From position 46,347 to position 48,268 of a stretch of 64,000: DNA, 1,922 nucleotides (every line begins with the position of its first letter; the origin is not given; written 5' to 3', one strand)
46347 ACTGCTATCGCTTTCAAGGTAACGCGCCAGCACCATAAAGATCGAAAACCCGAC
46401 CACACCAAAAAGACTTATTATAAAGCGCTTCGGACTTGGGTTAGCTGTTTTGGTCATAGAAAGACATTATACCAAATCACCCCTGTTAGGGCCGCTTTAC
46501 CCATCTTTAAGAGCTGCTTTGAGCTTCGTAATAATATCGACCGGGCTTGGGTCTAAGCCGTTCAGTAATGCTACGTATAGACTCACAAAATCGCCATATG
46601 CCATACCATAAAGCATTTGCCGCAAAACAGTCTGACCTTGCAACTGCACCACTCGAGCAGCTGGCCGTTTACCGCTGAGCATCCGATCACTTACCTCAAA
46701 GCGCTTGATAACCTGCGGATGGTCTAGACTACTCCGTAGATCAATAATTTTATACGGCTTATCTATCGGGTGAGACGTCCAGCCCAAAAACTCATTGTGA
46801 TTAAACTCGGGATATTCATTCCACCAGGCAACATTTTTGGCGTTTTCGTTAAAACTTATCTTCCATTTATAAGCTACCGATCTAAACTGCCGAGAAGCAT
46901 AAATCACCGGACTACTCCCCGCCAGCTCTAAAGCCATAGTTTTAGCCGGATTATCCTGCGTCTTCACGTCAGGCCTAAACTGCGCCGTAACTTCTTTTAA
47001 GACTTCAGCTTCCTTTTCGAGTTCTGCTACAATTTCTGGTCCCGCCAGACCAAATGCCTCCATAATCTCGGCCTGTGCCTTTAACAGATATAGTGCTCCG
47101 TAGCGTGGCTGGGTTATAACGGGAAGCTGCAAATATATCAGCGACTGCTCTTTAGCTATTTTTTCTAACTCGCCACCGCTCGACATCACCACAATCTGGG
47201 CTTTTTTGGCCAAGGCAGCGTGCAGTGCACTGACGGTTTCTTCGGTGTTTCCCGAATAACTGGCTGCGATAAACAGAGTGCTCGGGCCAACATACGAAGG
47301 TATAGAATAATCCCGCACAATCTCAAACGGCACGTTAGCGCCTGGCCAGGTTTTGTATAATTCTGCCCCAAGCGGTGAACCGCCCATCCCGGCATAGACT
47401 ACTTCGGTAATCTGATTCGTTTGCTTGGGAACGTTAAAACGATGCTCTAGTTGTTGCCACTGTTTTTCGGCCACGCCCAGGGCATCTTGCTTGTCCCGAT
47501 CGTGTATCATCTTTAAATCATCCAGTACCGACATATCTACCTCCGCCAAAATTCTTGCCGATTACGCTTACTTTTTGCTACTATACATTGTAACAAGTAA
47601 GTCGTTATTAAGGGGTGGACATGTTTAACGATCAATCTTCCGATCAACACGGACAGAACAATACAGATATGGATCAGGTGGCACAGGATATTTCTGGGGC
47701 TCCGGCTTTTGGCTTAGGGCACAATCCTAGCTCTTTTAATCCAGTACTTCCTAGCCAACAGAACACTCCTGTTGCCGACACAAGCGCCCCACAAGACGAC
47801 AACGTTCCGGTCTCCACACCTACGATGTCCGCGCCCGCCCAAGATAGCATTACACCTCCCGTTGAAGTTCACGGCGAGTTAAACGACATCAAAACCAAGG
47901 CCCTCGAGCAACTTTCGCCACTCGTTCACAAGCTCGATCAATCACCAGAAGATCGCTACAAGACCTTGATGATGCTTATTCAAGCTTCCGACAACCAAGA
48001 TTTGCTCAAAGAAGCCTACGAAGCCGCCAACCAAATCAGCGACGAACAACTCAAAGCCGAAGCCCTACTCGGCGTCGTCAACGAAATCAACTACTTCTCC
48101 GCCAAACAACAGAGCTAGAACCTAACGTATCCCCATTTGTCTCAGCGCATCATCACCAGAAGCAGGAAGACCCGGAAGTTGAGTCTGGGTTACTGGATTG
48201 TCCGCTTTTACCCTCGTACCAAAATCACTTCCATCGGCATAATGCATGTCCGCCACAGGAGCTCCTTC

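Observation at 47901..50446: IS1595 element sits exactly at the junction of a segmental duplication with conserved flanks and different cargo genes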

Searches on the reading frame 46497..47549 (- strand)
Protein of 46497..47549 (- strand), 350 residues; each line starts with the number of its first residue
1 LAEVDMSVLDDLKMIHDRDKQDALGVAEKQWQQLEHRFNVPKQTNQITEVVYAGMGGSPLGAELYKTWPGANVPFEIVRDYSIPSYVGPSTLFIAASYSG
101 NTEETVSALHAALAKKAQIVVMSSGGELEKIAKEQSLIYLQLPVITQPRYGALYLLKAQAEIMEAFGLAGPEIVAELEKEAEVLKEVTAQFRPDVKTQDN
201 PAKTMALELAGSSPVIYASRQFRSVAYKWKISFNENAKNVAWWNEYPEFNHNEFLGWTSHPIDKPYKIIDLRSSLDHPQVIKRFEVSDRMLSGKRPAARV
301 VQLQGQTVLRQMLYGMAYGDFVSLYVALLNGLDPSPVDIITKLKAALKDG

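Call 11: search_protein_families(library=pfam, proteins=[window:46497-47549:-], max_evalue=0.1)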
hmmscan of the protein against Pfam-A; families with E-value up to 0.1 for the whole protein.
window:46497-47549:- (350 aa): 2 families
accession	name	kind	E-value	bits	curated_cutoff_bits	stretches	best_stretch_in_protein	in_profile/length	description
PF10432.14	bact-PGI_C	-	1.3e-44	152.2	24.5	1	199-347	2-151/151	Bacterial phospho-glucose isomerase C-terminal SIS domain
PF01380.27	SIS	-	0.0016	18.7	25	1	85-135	49-98/131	SIS domain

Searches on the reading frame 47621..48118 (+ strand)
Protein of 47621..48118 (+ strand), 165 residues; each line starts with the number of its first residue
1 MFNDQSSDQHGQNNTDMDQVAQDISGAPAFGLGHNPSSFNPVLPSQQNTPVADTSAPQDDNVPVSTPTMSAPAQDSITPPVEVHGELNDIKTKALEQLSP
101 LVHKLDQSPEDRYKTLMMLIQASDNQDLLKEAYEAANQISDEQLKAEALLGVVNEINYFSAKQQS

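Call 11: search_protein_families(library=pfam, proteins=[window:47621-48118:+], max_evalue=0.1)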
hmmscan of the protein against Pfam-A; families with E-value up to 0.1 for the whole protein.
window:47621-48118:+ (165 aa): 0 families

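Call 12: search_protein_families(library=ncbifam, proteins=[window:47621-48118:+], max_evalue=0.1)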
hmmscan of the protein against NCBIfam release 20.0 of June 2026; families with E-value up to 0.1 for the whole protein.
window:47621-48118:+ (165 aa): 0 families

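Call 13: find_encoding_contigs(protein=window:47621-48118:+, flank=6000, max_places=10)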
Protein window:47621-48118:+ (165 aa): no gene with exactly this product is on record in the collection.

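Call 15: find_homologous_proteins(query=window:47621-48118:+)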
Query window:47621-48118:+ (165 aa): 230 proteins with E <= 0.001 among 265 candidates; the best 120 are listed.
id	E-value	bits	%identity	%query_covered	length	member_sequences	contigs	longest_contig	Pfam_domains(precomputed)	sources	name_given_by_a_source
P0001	3.5e-100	350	100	100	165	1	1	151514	-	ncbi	-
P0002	4.0e-81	288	87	99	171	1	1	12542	-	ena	-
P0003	5.8e-79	281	81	100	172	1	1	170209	-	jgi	-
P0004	4.0e-52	194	63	99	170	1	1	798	-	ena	-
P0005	3.9e-51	191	63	98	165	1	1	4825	-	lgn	-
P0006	3.7e-48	181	61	98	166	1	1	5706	-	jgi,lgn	jgi:hypothetical protein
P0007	3.5e-44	168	57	99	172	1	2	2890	-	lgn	-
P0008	7.6e-44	167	57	99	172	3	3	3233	-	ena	-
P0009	1.2e-43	167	57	100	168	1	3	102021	-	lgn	-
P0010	4.5e-43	165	57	98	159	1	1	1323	-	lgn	-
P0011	1.2e-42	163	55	97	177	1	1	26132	-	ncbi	-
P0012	1.3e-42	163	58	97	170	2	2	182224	-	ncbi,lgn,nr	ncbi:hypothetical protein KDA11_07110 [Candidatus Saccharibacteria bacterium]|nr:hypothetical protei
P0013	2.2e-42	163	54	99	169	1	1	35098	-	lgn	-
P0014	2.5e-42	162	57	97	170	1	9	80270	-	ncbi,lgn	-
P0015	6.9e-42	161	55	100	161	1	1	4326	-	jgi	jgi:hypothetical protein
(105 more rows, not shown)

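Call 16: find_encoding_contigs(protein=P0003, flank=8000, max_places=4)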
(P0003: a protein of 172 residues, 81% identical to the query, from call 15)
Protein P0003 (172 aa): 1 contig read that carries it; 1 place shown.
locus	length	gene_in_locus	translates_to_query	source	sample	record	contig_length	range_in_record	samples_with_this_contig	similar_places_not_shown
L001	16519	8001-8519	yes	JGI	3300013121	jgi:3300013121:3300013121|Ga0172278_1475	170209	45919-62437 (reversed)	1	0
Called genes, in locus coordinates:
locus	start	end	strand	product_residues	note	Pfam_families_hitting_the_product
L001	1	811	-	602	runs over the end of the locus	PF01807:Zn_ribbon_DnaG, PF08275:DNAG_N, PF01751:Toprim, PF13155:Toprim_2, PF13662:Toprim_4, PF10410:DnaB_bind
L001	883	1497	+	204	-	-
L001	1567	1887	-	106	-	PF04237:YjbR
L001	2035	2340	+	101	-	-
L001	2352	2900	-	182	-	PF00929:RNase_T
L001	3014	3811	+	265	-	PF02557:VanY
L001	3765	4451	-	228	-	PF00702:Hydrolase, PF12710:HAD, PF13419:HAD_2, PF13242:Hydrolase_like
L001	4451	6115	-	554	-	PF03485:Arg_tRNA_synt_N, PF00750:tRNA-synt_1d, PF05746:DALR_1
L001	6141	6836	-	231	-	PF07099:DUF1361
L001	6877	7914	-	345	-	PF10432:bact-PGI_C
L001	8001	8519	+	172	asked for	-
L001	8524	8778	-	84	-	-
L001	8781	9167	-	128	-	-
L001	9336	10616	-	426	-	-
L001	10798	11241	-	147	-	-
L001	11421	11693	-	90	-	-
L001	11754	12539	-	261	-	-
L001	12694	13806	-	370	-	-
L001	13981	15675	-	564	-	PF00118:Cpn60_TCP1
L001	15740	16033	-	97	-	PF00166:Cpn10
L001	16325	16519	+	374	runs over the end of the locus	PF00535:Glycos_transf_2, PF13641:Glyco_tranf_2_3, PF13632:Glyco_trans_2_3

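Call 17: find_encoding_contigs(protein=P0002, flank=8000, max_places=4)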
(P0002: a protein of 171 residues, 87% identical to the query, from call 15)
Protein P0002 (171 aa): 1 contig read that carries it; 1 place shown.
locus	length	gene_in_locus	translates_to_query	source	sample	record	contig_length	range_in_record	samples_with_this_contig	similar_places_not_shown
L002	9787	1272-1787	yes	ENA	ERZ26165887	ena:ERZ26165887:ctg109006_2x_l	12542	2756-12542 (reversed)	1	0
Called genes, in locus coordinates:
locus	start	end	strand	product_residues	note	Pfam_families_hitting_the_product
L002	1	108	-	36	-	?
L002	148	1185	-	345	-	PF10432:bact-PGI_C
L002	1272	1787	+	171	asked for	-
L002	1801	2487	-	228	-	-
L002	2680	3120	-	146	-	-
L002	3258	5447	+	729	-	-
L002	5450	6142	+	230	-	-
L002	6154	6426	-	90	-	-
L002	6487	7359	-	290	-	-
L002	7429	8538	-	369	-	-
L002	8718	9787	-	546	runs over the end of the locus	PF00118:Cpn60_TCP1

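Call 28: find_related_loci(query=A3, collection=genome_contigs, flank=7000)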
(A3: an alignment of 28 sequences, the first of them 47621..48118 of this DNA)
Query A3 (165 aa) in genome_contigs; peptide patterns used: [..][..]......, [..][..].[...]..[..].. (x = any residue, [..] = any of these).
599 stretches matched a pattern (row limit reached: there are more); 478 encode a relative of the query (tblastn E <= 1e-3); the best 80 are kept; 80 distinct loci.
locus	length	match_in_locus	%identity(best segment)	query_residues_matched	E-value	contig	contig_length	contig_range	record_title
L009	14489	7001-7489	58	1-160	1e-50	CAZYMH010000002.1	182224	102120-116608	MAG TPA_asm: uncultured Candidatus Saccharibacteria bacterium isolate SRP300315_co1_59 genome assembly, contig: NODE_25_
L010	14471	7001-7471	55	1-160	2e-49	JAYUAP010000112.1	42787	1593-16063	MAG: Candidatus Saccharibacteria bacterium isolate GFS_6516 GFS_6516_111, whole genome shotgun sequence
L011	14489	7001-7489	57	1-160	2e-47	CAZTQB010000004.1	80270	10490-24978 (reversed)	MAG TPA_asm: uncultured Candidatus Saccharibacteria bacterium isolate binchicken_co168_76 genome assembly, contig: NODE_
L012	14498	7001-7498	53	1-164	2e-42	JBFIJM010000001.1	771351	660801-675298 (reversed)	MAG: Candidatus Saccharimonadales bacterium isolate Mix_sand11.2021.09.Z.86 k141_1409330_length_771351_cov_17.0050, whol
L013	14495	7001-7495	48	23-165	2e-39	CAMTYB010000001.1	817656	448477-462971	MAG: uncultured Candidatus Saccharibacteria bacterium isolate G04_MAG_00031 genome assembly, contig: G04_MAG_00031_00000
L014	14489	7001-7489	50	1-165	2e-39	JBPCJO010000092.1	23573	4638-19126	MAG: Candidatus Saccharimonadales bacterium isolate TH_ant_mag_28 S1Ck127_9602294_flag_0_multi_10.8863_len_23573, whole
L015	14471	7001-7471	47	16-163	3e-39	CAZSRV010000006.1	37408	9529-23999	MAG TPA_asm: uncultured Candidatus Saccharibacteria bacterium isolate binchicken_co242_26 genome assembly, contig: NODE_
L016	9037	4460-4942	49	1-165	1e-36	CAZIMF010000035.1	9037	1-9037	MAG TPA_asm: uncultured Candidatus Saccharibacteria bacterium isolate SRP200132_co1_3 genome assembly, contig: NODE_1391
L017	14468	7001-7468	49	1-165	2e-36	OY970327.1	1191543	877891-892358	MAG: Candidatus Saccharimonadia bacterium isolate MFD01275.bin.c.7 genome assembly, chromosome: 1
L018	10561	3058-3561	45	1-164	2e-35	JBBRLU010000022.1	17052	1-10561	MAG: Candidatus Saccharimonadales bacterium isolate La1_maxbin2.120 LA1C_X2.120_k141_1417559L_17052_cov_13.1970, whole g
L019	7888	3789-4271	48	1-165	8e-35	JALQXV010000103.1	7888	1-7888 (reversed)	MAG: Candidatus Saccharimonadia bacterium isolate HJD.2 HJD_65039, whole genome shotgun sequence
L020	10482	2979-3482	44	10-164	1e-32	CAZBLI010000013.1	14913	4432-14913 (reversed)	MAG TPA_asm: uncultured Candidatus Saccharibacteria bacterium isolate binchicken_co118_5 genome assembly, contig: NODE_4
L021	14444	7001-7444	44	13-162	2e-32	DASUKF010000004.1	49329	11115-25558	MAG TPA_asm: Candidatus Saccharimonadales bacterium isolate SMAG_U1507 k141_830166, whole genome shotgun sequence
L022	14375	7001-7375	51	31-164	7e-32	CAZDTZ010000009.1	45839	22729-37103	MAG TPA_asm: uncultured Candidatus Saccharibacteria bacterium isolate SRP200132_co1_471 genome assembly, contig: NODE_12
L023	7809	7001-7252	67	82-165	9e-32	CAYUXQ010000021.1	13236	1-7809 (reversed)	MAG TPA_asm: uncultured Candidatus Saccharibacteria bacterium isolate SRP263991_co5_150 genome assembly, contig: NODE_91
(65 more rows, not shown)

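Call 47: search_protein_families(library=pfam, proteins=[L001:8524-8778:-, L001:8781-9167:-, L001:9336-10616:-, L002:1801-2487:-, L002:3258-5447:+, L002:5450-6142:+], max_evalue=1)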
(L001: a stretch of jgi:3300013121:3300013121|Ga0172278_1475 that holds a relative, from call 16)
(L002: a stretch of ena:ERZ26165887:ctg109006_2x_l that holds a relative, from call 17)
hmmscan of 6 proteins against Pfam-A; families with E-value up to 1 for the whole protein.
L001:8524-8778:- (84 aa): 0 families

L001:8781-9167:- (128 aa): 0 families

L001:9336-10616:- (426 aa): 0 families

L002:1801-2487:- (228 aa): 1 family
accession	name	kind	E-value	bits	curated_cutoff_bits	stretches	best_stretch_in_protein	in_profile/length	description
PF00498.31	FHA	-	0.003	18.4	20.7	1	168-205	15-52/67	FHA domain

L002:3258-5447:+ (729 aa): 7 families
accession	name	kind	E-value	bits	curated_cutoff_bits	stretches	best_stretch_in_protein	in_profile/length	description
PF01935.23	DUF87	-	6.7e-05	23.5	23.2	1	223-267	22-62/220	Helicase HerA, central domain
PF10412.15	TrwB_AAD_bind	-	0.00053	19.4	20.5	1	454-529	235-315/387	Type IV secretion-system coupling protein DNA-binding domain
PF12696.13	TraG-D_C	-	0.001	19.5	22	1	465-528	2-70/126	TraM recognition site of TraD and TraG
PF13604.12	AAA_30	-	0.012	15.7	27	1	442-494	71-119/191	AAA domain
PF13401.12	AAA_22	-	0.02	15.7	27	0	226-270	7-33/130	AAA domain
PF00910.28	RNA_helicase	-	0.061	14.3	21.5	0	361-415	42-92/105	RNA helicase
PF00005.33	ABC_tran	-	0.12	13.4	25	0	227-256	14-41/137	ABC transporter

L002:5450-6142:+ (230 aa): 0 families
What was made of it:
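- On FHA-domain protein (cargo C): The L002 orthologue scores 18.4 bits, below the cut-off (call 47).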

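Call 77: search_protein_families(library=padloc, proteins=[window:47621-48118:+, L001:9336-10616:-, L001:8781-9167:-, L001:8524-8778:-], max_evalue=0.01)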
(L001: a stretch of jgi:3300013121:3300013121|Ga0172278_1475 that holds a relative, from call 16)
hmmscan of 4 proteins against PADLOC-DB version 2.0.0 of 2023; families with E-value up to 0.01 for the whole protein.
window:47621-48118:+ (165 aa): 0 families

L001:9336-10616:- (426 aa): 0 families

L001:8781-9167:- (128 aa): 0 families

L001:8524-8778:- (84 aa): 0 families

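Call 78: search_protein_families(library=phrogs, proteins=[window:47621-48118:+, L001:9336-10616:-, L001:8781-9167:-, L001:8524-8778:-], max_evalue=0.01)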
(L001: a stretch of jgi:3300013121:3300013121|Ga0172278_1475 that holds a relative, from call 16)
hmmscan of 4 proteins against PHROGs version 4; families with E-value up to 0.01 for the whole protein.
window:47621-48118:+ (165 aa): 0 families

L001:9336-10616:- (426 aa): 0 families

L001:8781-9167:- (128 aa): 0 families

L001:8524-8778:- (84 aa): 0 families

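Call 80: list_cluster_members(proteins=[P0001, P0121, P0221])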
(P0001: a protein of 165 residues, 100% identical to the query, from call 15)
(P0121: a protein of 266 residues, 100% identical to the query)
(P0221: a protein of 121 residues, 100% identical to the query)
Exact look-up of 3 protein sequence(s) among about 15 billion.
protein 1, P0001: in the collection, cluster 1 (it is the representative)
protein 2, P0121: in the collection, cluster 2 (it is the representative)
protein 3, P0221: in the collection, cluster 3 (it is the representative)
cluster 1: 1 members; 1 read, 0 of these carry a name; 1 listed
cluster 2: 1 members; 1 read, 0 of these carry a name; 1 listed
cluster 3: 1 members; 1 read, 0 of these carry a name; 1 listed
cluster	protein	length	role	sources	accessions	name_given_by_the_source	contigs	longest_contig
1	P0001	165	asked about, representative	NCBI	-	-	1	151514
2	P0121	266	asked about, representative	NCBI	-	-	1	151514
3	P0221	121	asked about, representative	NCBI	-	-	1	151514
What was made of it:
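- Tried and rejected: The cluster look-up gave no accession or name (call 80).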
